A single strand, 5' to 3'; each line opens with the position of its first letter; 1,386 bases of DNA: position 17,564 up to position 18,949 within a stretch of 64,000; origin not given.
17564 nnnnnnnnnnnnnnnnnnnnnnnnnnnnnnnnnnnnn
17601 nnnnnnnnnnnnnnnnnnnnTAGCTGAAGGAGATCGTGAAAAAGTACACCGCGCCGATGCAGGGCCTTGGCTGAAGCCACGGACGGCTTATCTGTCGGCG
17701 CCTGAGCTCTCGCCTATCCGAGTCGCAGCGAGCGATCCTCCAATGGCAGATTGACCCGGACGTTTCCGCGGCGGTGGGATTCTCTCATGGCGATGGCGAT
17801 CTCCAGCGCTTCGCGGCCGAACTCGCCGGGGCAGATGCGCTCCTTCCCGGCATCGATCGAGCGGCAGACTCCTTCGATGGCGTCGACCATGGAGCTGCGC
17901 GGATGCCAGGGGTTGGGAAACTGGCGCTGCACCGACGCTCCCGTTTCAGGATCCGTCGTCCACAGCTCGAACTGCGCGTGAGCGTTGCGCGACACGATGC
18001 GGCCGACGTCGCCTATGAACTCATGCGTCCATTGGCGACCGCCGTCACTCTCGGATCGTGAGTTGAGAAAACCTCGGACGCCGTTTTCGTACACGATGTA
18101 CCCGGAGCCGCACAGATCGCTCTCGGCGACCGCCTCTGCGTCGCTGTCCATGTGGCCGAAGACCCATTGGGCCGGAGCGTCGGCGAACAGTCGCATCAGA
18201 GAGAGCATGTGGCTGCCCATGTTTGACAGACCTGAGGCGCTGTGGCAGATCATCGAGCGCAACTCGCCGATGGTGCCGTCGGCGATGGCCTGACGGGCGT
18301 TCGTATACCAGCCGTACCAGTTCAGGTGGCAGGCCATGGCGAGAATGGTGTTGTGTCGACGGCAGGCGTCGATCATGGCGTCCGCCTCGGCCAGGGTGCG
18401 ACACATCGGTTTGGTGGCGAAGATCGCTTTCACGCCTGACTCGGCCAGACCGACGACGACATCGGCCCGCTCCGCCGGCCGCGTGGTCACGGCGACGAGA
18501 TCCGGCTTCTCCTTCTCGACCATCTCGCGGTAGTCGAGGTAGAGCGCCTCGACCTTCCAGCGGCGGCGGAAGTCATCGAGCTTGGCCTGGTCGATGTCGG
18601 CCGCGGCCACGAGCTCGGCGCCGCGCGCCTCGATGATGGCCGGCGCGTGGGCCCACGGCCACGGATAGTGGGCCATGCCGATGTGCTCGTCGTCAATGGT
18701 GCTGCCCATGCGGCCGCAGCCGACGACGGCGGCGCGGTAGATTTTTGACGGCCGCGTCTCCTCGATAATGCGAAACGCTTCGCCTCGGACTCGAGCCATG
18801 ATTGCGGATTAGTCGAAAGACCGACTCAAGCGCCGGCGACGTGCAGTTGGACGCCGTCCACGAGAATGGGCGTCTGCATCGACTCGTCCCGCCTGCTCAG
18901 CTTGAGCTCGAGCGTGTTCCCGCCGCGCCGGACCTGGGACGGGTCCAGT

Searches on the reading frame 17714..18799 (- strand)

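Call 13: search_protein_families(library=pfam, proteins=[window:17714-18799:-], max_evalue=0.001)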
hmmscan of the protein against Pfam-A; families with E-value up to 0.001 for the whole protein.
window:17714-18799:- (361 aa): 3 families
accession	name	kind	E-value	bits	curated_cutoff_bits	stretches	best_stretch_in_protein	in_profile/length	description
PF01408.29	GFO_IDH_MocA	-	1e-16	62.1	24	1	50-155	26-118/120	Oxidoreductase family, NAD-binding Rossmann fold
PF22725.1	GFO_IDH_MocA_C3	-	5.5e-09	36.5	27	1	191-268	46-123/124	GFO/IDH/MocA C-terminal domain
PF02894.22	GFO_IDH_MocA_C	-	3.4e-05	24.2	22.9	1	191-350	43-217/218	Oxidoreductase family, C-terminal alpha/beta domain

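Call 73: search_protein_families(library=ncbifam, proteins=[window:17714-18799:-], max_evalue=0.01)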
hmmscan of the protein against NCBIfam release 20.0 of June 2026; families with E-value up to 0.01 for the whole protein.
window:17714-18799:- (361 aa): 10 families
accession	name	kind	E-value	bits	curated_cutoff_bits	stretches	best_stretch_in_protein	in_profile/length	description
TIGR04380.1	myo_inos_iolG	equivalog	7e-16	58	355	1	50-346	15-327/330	inositol 2-dehydrogenase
NF040723.1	UDP-GlcNAcDh_Arch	equivalog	8.2e-14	51.8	450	1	51-185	15-146/302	UDP-N-acetylglucosamine 3-dehydrogenase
NF052479.1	LevoglcsnDh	equivalog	1.4e-12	47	650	1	21-183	4-157/386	levoglucosan dehydrogenase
NF041392.1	XylDh_Gfo6_Halo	equivalog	9.5e-10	37.8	350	1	52-194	33-177/350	D-xylose 1-dehydrogenase Gfo6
NF052679.1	InsChiInosDhIolG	equivalog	8.5e-08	31.6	540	1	59-183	26-151/343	bifunctional inositol 2-dehydrogenase/D-chiro-inositol 1-dehydrogenase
NF058561.1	BT_2158_fam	equivalog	9.5e-07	27.7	750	1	61-186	57-183/487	glycoside 3-dehydrogenase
NF008607.0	PRK11579.1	subfamily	3.3e-05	23.1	330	1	50-186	19-151/346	oxidoreductase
NF058563.1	BT_2159_fam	equivalog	4.4e-05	22.7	650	1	86-197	50-161/350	disaccharide 3-dehydrogenase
NF003995.0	PRK05472.2-4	subfamily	0.0021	17.6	126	0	21-132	84-179/213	redox-sensing transcriptional repressor Rex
NF003993.0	PRK05472.2-2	equivalog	0.0093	15.5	217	0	56-132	104-179/212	redox-sensing transcriptional repressor Rex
